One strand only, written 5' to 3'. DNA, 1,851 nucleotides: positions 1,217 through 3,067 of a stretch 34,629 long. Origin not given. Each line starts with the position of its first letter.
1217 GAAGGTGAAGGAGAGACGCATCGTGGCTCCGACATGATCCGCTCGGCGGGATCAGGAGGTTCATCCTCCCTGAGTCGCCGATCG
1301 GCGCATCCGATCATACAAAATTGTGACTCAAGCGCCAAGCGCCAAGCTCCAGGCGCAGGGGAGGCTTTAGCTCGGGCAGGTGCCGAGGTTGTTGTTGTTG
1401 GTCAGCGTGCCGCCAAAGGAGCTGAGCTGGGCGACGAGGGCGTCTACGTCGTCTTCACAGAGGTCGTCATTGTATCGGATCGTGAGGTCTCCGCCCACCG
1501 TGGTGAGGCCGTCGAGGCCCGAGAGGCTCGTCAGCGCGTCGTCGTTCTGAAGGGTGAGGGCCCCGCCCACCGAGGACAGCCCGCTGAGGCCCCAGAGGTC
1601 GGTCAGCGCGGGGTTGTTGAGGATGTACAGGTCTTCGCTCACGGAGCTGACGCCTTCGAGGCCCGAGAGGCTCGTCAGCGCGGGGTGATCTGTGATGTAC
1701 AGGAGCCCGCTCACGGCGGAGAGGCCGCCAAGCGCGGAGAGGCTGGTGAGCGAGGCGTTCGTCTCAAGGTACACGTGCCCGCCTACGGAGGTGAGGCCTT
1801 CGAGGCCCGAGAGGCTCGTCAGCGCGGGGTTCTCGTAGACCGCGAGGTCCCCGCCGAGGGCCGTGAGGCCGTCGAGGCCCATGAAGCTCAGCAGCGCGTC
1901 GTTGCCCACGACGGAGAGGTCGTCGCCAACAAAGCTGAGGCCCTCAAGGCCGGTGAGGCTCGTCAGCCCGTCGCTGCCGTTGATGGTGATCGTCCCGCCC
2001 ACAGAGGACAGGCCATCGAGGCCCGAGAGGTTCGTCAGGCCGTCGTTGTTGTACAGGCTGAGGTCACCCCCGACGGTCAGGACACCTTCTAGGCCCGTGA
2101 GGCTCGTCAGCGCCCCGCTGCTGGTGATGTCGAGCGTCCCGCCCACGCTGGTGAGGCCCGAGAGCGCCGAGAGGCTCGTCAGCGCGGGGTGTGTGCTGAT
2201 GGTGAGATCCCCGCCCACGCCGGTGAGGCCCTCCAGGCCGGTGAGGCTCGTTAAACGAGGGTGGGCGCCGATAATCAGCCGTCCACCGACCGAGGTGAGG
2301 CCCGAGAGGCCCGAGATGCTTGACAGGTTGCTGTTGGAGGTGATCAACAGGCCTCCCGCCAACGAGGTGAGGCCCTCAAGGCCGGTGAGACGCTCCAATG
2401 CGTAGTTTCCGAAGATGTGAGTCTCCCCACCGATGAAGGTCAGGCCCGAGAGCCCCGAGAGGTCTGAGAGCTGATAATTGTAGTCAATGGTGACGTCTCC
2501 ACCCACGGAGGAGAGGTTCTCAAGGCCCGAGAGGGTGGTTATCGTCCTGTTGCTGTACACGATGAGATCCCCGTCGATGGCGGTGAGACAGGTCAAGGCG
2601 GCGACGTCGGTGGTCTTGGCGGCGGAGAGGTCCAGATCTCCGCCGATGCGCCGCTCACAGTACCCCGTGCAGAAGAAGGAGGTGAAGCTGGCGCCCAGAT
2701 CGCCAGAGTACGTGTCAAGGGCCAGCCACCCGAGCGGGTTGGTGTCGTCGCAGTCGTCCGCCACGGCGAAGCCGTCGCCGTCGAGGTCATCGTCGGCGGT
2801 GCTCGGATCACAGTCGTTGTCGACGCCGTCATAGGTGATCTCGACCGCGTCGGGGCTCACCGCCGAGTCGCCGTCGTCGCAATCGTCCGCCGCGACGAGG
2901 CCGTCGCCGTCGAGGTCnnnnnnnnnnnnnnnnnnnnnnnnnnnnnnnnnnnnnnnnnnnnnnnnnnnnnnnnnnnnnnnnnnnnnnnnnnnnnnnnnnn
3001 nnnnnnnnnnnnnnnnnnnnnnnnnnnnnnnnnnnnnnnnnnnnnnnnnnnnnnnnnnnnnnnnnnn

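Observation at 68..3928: Tandem paralogous lipoproteins built from MopE-like Asp/Cys metal-binding repeats and 22-residue LRR-like repeats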

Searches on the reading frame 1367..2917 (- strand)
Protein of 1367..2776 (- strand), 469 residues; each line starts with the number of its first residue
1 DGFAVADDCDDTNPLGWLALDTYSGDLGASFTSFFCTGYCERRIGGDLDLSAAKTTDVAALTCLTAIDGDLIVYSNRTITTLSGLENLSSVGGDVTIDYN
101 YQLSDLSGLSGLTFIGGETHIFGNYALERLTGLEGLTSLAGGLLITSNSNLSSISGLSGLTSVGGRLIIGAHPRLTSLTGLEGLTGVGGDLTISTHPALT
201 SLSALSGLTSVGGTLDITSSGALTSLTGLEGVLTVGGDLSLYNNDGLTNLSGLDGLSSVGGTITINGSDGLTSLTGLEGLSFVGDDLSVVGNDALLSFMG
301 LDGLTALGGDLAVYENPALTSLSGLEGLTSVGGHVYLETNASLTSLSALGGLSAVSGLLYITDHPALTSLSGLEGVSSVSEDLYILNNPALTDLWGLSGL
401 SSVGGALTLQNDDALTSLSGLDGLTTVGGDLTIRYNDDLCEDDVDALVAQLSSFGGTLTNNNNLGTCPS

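Call 10: find_homologous_proteins(query=window:1367-2776:-, max_evalue=0.00001)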
Query window:1367-2776:- (469 aa): 3031 proteins with E <= 0.00001 among 8000 candidates; the best 120 are listed.
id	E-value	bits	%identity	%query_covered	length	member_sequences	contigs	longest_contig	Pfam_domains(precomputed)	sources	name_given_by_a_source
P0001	9.1e-95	336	35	91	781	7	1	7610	PF01030.32,PF18962.8,PF13860.13,PF13620.13,PF23952.2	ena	-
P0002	2.4e-94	335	42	73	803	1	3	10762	PF01030.32,PF18962.8,PF23952.2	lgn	-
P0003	3.7e-88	314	36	90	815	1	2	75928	PF13306.13,PF01030.32,PF18962.8,PF23952.2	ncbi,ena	-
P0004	8.3e-88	313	43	84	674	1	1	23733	PF01030.32,PF13860.13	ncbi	-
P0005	1.9e-87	312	37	83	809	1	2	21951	PF13306.13,PF01030.32,PF18962.8,PF23952.2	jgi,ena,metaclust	metaclust:\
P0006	1.5e-86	309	33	99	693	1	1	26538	PF01030.32,PF23952.2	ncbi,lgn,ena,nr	ncbi:MAG: hypothetical protein GKR89_32570 [Candidatus Latescibacteria bacterium]|nr:hypothetical pr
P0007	6.9e-86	307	41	55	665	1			PF01030.32,PF23952.2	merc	-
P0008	2.0e-85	305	38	88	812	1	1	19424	PF01203.26,PF01030.32,PF18962.8,PF23952.2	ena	-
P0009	3.6e-85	305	41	84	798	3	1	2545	PF13306.13,PF13585.13,PF01030.32,PF18962.8,PF23952.2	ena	-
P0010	2.2e-83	299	38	94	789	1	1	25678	PF13306.13,PF01030.32,PF18962.8,PF23952.2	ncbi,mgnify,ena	mgnify:CR=1 FL=1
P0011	1.9e-82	296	41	81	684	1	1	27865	PF01030.32,PF18962.8,PF23952.2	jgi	jgi:UDP-3-O-[3-hydroxymyristoyl] glucosamine N-acyltransferase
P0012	2.2e-82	295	35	88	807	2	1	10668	PF01030.32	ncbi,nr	ncbi:MAG: leucine-rich repeat protein [Bacteroidetes bacterium]|nr:leucine-rich repeat protein [Bact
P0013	1.5e-81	293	40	75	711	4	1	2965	PF01030.32,PF18962.8,PF23952.2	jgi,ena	jgi:acyl-[acyl carrier protein]--UDP-N-acetylglucosamine O-acyltransferase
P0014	2.2e-80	289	44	68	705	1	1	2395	PF01030.32,PF18962.8,PF23952.2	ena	-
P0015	2.0e-79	286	39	77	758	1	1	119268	PF01203.26,PF01030.32,PF18962.8,PF23952.2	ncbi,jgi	jgi:hypothetical protein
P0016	2.3e-79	285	37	80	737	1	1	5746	PF13306.13,PF01030.32,PF18962.8,PF23952.2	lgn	-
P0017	2.5e-79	285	43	78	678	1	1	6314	PF01030.32,PF11617.14,PF00932.26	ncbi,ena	-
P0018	4.3e-79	285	40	83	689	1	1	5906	PF13306.13,PF01030.32,PF18962.8,PF23952.2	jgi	jgi:hypothetical protein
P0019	7.0e-79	284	37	75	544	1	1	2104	PF01030.32,PF18962.8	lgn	-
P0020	1.6e-78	283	42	75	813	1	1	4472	PF01030.32,PF18962.8,PF23952.2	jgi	jgi:hypothetical protein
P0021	6.5e-78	281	33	88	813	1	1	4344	PF01030.32,PF18962.8,PF23952.2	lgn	-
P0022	4.0e-77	278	36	88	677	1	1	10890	PF01030.32,PF18962.8,PF23952.2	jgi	jgi:hypothetical protein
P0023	5.6e-77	278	35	84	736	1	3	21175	PF01030.32,PF18962.8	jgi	-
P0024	1.3e-76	276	38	65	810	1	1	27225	PF01030.32,PF18962.8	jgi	-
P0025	1.6e-76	276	37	74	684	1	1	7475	PF01030.32,PF18962.8,PF23952.2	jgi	jgi:hypothetical protein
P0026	2.6e-76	275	37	85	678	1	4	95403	PF01030.32,PF18962.8,PF23952.2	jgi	jgi:hypothetical protein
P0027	6.1e-76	274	42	84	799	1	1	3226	PF22352.3,PF00801.27,PF17963.8,PF01030.32,PF18911.7,PF23952.2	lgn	-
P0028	2.8e-75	272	38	80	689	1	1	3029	PF01030.32,PF18962.8,PF23952.2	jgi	jgi:hypothetical protein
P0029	5.1e-75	271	34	91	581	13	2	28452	PF13306.13,PF01030.32,PF23952.2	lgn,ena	-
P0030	7.0e-75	271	33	89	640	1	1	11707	PF01030.32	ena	-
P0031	9.3e-75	270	37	88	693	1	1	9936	PF01030.32,PF23952.2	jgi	jgi:hypothetical protein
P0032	2.3e-74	269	39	84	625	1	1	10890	PF01030.32,PF18962.8,PF23952.2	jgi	jgi:hypothetical protein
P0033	5.0e-74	268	34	94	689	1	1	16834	PF13306.13,PF13585.13,PF01030.32,PF18962.8,PF23952.2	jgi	-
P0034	6.7e-74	267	36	86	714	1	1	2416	PF13306.13,PF01030.32,PF18962.8,PF23952.2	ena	-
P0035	6.7e-74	267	38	72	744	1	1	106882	PF01030.32,PF18962.8,PF23952.2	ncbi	-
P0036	9.9e-74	267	35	87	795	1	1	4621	PF13306.13,PF01030.32,PF18962.8,PF23952.2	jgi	-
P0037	1.3e-73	266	38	61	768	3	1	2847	PF01030.32,PF18962.8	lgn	-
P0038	1.6e-73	266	39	82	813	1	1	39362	PF01030.32,PF18962.8,PF23952.2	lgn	-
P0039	1.7e-73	266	36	82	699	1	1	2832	PF13306.13,PF01030.32,PF18962.8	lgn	-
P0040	3.7e-73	265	39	84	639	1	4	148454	PF01030.32,PF18962.8,PF23952.2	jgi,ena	-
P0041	1.2e-72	263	36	75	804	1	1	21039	PF13306.13,PF01030.32,PF18962.8,PF23952.2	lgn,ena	-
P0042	2.3e-72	262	36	84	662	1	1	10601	PF13306.13,PF01030.32,PF18962.8,PF23952.2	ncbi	-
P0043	3.5e-72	262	41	71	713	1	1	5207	PF01030.32,PF18962.8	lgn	-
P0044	4.0e-72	262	38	91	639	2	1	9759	PF01030.32,PF18962.8,PF23952.2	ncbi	-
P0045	5.9e-72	261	35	86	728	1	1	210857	PF01030.32,PF18962.8,PF23952.2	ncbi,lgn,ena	-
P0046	6.7e-72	261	35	82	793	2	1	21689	PF01030.32,PF18962.8,PF23952.2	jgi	-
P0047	1.9e-71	259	37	85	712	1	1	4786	PF01030.32,PF18962.8,PF23952.2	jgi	jgi:hypothetical protein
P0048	2.0e-71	259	40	71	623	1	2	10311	PF01030.32,PF18962.8,PF23952.2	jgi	jgi:hypothetical protein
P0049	2.8e-71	259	33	84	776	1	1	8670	PF01030.32,PF23952.2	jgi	jgi:hypothetical protein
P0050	5.0e-71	258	34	88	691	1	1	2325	PF01030.32,PF18962.8,PF23952.2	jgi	jgi:hypothetical protein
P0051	5.3e-71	258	32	90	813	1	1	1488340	PF01030.32,PF18962.8,PF23952.2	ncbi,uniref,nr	ncbi:T9SS type A sorting domain-containing protein [Dyadobacter sp. CY347]|uniref:T9SS type A sortin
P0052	7.7e-71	257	37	86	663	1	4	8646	PF13306.13,PF01030.32,PF18962.8,PF23952.2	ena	-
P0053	8.3e-71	257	37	82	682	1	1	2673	PF01030.32,PF18962.8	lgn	-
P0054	9.3e-71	257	38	76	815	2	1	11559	PF13306.13,PF01030.32,PF18962.8,PF23952.2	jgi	-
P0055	1.3e-70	257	35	90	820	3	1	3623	PF01030.32,PF18962.8,PF23952.2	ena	-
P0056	1.6e-70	256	38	86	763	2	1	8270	PF13306.13,PF01030.32,PF23952.2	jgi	-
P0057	1.7e-70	256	38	67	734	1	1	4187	PF01030.32,PF18962.8,PF23952.2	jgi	jgi:hypothetical protein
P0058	5.5e-70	254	43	70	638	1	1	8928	PF01030.32,PF18962.8,PF13860.13,PF23952.2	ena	-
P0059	5.6e-70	254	40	86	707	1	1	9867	PF01030.32,PF18962.8,PF23952.2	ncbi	-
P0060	8.4e-70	254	36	85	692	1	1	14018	PF01030.32,PF18962.8,PF23952.2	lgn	-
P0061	9.0e-70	254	32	86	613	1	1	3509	PF13306.13,PF01030.32,PF18962.8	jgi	jgi:hypothetical protein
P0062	9.5e-70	254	32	85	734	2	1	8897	PF01030.32,PF18962.8,PF23952.2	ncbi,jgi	-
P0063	1.3e-69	253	34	88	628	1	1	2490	PF01030.32,PF18962.8,PF23952.2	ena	-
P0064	1.7e-69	253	36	80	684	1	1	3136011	PF13306.13,PF01030.32,PF18962.8,PF23952.2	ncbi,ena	-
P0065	2.9e-69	252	41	77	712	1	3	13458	PF01030.32,PF18962.8,PF23952.2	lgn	-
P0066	3.1e-69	252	36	94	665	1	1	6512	PF13306.13,PF01030.32,PF18962.8,PF23952.2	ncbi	-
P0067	2.1e-68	249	41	69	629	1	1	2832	PF01030.32,PF01483.28,PF23952.2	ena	-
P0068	2.3e-68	249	32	88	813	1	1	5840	PF13306.13,PF01030.32,PF18962.8,PF23952.2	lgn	-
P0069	3.9e-68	248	32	84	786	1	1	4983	PF01030.32,PF18962.8,PF23952.2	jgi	jgi:hypothetical protein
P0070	5.5e-68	248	36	79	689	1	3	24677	PF01030.32,PF18962.8,PF23952.2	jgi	jgi:hypothetical protein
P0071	2.7e-67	246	32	87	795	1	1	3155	PF01030.32,PF18962.8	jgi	jgi:hypothetical protein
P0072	3.3e-67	245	41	65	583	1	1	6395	PF01030.32,PF18962.8,PF13860.13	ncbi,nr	ncbi:MAG: T9SS type A sorting domain-containing protein [Phaeodactylibacter sp.]|nr:T9SS type A sort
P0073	8.3e-67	244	33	85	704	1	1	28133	PF01030.32,PF18962.8,PF23952.2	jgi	jgi:hypothetical protein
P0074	1.3e-66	243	29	91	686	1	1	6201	PF01030.32,PF23952.2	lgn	-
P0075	1.9e-66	243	36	90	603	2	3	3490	PF01030.32,PF23952.2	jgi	jgi:hypothetical protein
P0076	2.2e-66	243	34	89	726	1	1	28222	PF13306.13,PF01030.32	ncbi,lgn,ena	-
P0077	4.6e-66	242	39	66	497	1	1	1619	PF01030.32,PF18962.8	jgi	jgi:hypothetical protein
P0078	6.3e-66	241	43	53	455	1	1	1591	PF01030.32,PF18962.8,PF23952.2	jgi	-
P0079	7.3e-66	241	40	75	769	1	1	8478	PF01030.32,PF18962.8,PF23952.2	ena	-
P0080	7.8e-66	241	34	94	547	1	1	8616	PF01030.32,PF23952.2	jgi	jgi:hypothetical protein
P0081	1.0e-65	240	42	72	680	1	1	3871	PF01030.32,PF18962.8,PF23952.2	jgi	-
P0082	1.1e-65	240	38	88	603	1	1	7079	PF01030.32,PF18962.8,PF23952.2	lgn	-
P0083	1.1e-65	240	37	83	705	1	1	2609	PF01030.32,PF18962.8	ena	-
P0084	1.3e-65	240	34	82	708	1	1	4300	PF01030.32,PF18962.8,PF23952.2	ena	-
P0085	1.6e-65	240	35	80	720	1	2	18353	PF01030.32,PF18962.8,PF23952.2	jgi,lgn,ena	-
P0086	2.9e-65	239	38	77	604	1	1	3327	PF01030.32,PF18962.8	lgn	-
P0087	6.2e-65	238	34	88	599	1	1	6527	PF01030.32,PF18962.8,PF23952.2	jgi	jgi:hypothetical protein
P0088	8.0e-65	237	45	70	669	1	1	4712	PF01030.32,PF18962.8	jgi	jgi:hypothetical protein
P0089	1.3e-64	237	39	89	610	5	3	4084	PF01030.32,PF18962.8,PF23952.2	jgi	jgi:hypothetical protein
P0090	2.1e-64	236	36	77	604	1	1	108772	PF01030.32,PF18962.8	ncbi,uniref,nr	ncbi:T9SS type A sorting domain-containing protein [Dyadobacter flavalbus]|uniref:T9SS type A sortin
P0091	2.7e-64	236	32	89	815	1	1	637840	PF01030.32,PF18962.8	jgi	-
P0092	2.8e-64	236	34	83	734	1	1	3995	PF01030.32,PF18962.8,PF23952.2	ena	-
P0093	2.8e-64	236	38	90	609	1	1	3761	PF01030.32,PF18962.8,PF23952.2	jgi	jgi:hypothetical protein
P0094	6.7e-64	234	31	84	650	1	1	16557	PF01030.32,PF18962.8,PF23952.2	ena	-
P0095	6.8e-64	234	33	91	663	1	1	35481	PF01030.32,PF18962.8,PF23952.2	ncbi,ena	-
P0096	8.0e-64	234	33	88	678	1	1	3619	PF13306.13,PF01030.32,PF18962.8,PF23952.2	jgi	jgi:hypothetical protein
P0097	8.1e-64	234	38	86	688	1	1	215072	PF13306.13,PF01030.32,PF18962.8,PF23952.2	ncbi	ncbi:MAG: T9SS type A sorting domain-containing protein [Bacteroidota bacterium]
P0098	1.0e-63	234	31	88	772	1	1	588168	PF01030.32,PF18962.8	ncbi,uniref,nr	ncbi:T9SS type A sorting domain-containing protein [Aureivirga marina]|uniref:T9SS type A sorting do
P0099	1.7e-63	233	36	84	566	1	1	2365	PF13306.13,PF01030.32,PF18962.8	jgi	-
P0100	2.1e-63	233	41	68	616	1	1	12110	PF01030.32,PF18962.8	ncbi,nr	ncbi:MAG: T9SS type A sorting domain-containing protein [Bacteroidetes bacterium]|nr:T9SS type A sor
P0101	2.2e-63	233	35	91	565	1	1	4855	PF01030.32,PF23952.2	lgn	-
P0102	2.3e-63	233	42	75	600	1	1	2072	PF01030.32,PF23952.2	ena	-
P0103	2.6e-63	233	36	83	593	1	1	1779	PF01030.32,PF18962.8,PF23952.2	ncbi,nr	ncbi:MAG: T9SS type A sorting domain-containing protein, partial [Bacteroidales bacterium]|nr:T9SS t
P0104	3.6e-63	232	38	70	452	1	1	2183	PF01030.32,PF18962.8,PF23952.2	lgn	-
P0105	7.1e-63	231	40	52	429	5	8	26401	PF01030.32,PF18962.8,PF23952.2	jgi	jgi:hypothetical protein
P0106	9.3e-63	231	40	76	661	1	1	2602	PF01030.32,PF23952.2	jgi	jgi:hypothetical protein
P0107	9.4e-63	231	39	66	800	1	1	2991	PF01030.32,PF23952.2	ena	-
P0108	1.2e-62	230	33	85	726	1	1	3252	PF01030.32,PF18962.8,PF23952.2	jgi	jgi:hypothetical protein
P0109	1.6e-62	230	33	91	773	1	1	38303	PF01030.32,PF18962.8,PF13860.13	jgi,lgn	jgi:hypothetical protein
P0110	1.8e-62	230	42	88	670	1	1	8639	PF01030.32,PF18962.8,PF23952.2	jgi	jgi:hypothetical protein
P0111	2.1e-62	229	39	80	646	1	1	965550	PF23598.2,PF01030.32,PF18962.8,PF23952.2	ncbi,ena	-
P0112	2.5e-62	229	40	77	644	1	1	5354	PF13306.13,PF01030.32,PF18962.8,PF13860.13,PF23952.2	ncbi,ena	-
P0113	3.1e-62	229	36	76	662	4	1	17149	PF13306.13,PF01030.32,PF18962.8,PF23952.2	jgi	jgi:UDP-3-O-[3-hydroxymyristoyl] glucosamine N-acyltransferase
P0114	4.4e-62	228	39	74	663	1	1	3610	PF01203.26,PF01030.32,PF18962.8,PF23952.2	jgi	jgi:hypothetical protein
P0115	4.9e-62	228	33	93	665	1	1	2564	PF01030.32,PF18962.8,PF23952.2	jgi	-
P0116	5.9e-62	228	35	86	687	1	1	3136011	PF13306.13,PF01030.32,PF18962.8,PF23952.2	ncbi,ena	-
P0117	6.6e-62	228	34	89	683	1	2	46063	PF13306.13,PF01030.32,PF18962.8,PF23952.2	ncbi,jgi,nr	ncbi:MAG: T9SS type A sorting domain-containing protein [Bacteroidetes bacterium]|nr:T9SS type A sor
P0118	7.4e-62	228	38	71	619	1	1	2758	PF01030.32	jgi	jgi:hypothetical protein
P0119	8.9e-62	227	36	84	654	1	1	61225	PF01030.32,PF18962.8,PF23952.2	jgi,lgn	jgi:hypothetical protein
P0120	1.0e-61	227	34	85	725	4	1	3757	PF01030.32,PF18962.8,PF23952.2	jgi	jgi:hypothetical protein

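Call 36: predict_structure(alignment_id=A1)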
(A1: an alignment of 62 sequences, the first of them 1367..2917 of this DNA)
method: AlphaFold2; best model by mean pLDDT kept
length: 516 residues; sequences in the alignment: 62
mean_pLDDT: 90.5   pTM: 0.85
mean pLDDT of the five models: 90.5, 90.1, 90.1, 89.7, 88.0
residues with pLDDT >= 90: 417; 70-90: 28; 50-70: 45; < 50: 26
segments of 3 or more residues with pLDDT < 50: 24-29, 31-38, 40-43
pLDDT, mean of each block of 10 residues (from residue 1): 55 55 47 48 53 52 64 77 81 95 93 97 97 97 98 98 98 98 97 98 98 98 98 98 98 98 98 98 98 98 98 98 98 99 98 98 98 98 98 97 98 98 98 98 98 98 97 98 96 93 94 78
secondary structure, 60 per line:
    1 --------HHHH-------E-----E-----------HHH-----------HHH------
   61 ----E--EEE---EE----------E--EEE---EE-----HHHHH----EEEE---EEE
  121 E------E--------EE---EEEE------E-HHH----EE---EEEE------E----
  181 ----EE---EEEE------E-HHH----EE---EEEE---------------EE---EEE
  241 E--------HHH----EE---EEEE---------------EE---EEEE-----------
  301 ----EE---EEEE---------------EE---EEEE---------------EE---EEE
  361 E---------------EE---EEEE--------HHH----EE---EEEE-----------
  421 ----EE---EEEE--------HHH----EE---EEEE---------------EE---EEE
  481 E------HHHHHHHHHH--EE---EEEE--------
elements in order: H9-12 E68-70 E89-91 H102-106 E111-114 E118-121 E142-145 E166-169 E190-193 E214-217 E238-241 E262-265 E286-289 E310-313 E334-337 E358-361 E382-385 E406-409 E430-433 E454-457 E478-481 H488-497 E505-508

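Call 41: fold_search(model_id=the predicted structure, library=pdb)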
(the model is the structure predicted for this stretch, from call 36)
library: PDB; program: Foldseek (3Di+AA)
matches with E <= 10: 476; with E <= 0.001: 27
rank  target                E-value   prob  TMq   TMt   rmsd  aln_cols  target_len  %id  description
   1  2omy_A                7.2e-06  1.00  0.24  0.26  12.8       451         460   19  Crystal structure of InlA S192N/hEC1 complex (released 2007-06-05)
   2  8h64_C                8.6e-06  1.00  0.24  0.26  11.3       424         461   18  Crystal structure of Internalin A from Listeria monocytogenes with nanobody VHH24 bound (released 2023-10-04)
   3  6hlu_A                9.3e-06  1.00  0.31  0.20  10.8       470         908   18  Crystal structure of the LRR-Roc-COR domain of the Chlorobium tepidum Roco protein (released 2018-12-26)
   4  6hlu_B                2.5e-05  1.00  0.27  0.18  11.9       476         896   18  Crystal structure of the LRR-Roc-COR domain of the Chlorobium tepidum Roco protein (released 2018-12-26)
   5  2omz_A                4.0e-05  1.00  0.21  0.23  13.2       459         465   17  Crystal structure of InlA Y369A/hEC1 complex (released 2007-08-28)
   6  4z0c_A                4.5e-05  0.99  0.18  0.15  19.4       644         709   14  Crystal structure of TLR13-ssRNA13 complex (released 2015-10-07)
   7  7tvg                  6.4e-05  1.00  0.28  0.29  13.1       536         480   19  Crystal Structure of SHOC2 to a resolution of 2.4 Angstrom (released 2022-05-04)
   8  7sd1_B                7.2e-05  1.00  0.24  0.25  13.0       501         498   17  Crystal structure of SHOC2 (released 2022-04-20)
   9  4fmz_B                7.5e-05  1.00  0.25  0.34  10.9       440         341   18  Crystal structure of an internalin (inlF) from Listeria monocytogenes str. 4b F2365 at 1.91 A resolution (released 2012-07-25)
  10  7tyg_A                9.6e-05  1.00  0.29  0.30  11.8       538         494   18  Structure of the human leucine rich repeat protein SHOC2, residues 80-582 (released 2022-06-22)
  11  7sd0_A                1.3e-04  1.00  0.32  0.33  11.7       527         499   17  Cryo-EM structure of the SHOC2:PP1C:MRAS complex (released 2022-04-20)
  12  6fnw                  1.3e-04  1.00  0.23  0.26  14.0       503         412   16  Structure of a volume-regulated anion channel of the LRRC8 family (released 2018-05-16)
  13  7b1d_C                2.4e-04  1.00  0.37  0.27  12.1       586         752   15  Cryo-EM of Aedes Aegypti Toll5A (released 2022-07-13)
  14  4u08_A                2.4e-04  1.00  0.31  0.38  10.7       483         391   16  Structure of Leptospira interrogans LRR protein LIC11098 (released 2015-06-03)
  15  4fs7                  2.6e-04  1.00  0.28  0.36  12.3       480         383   13  Crystal structure of a leucine-rich repeat protein (BACOVA_04585) from Bacteroides ovatus ATCC 8483 at 1.19 A resolution (released 2012-09-19)
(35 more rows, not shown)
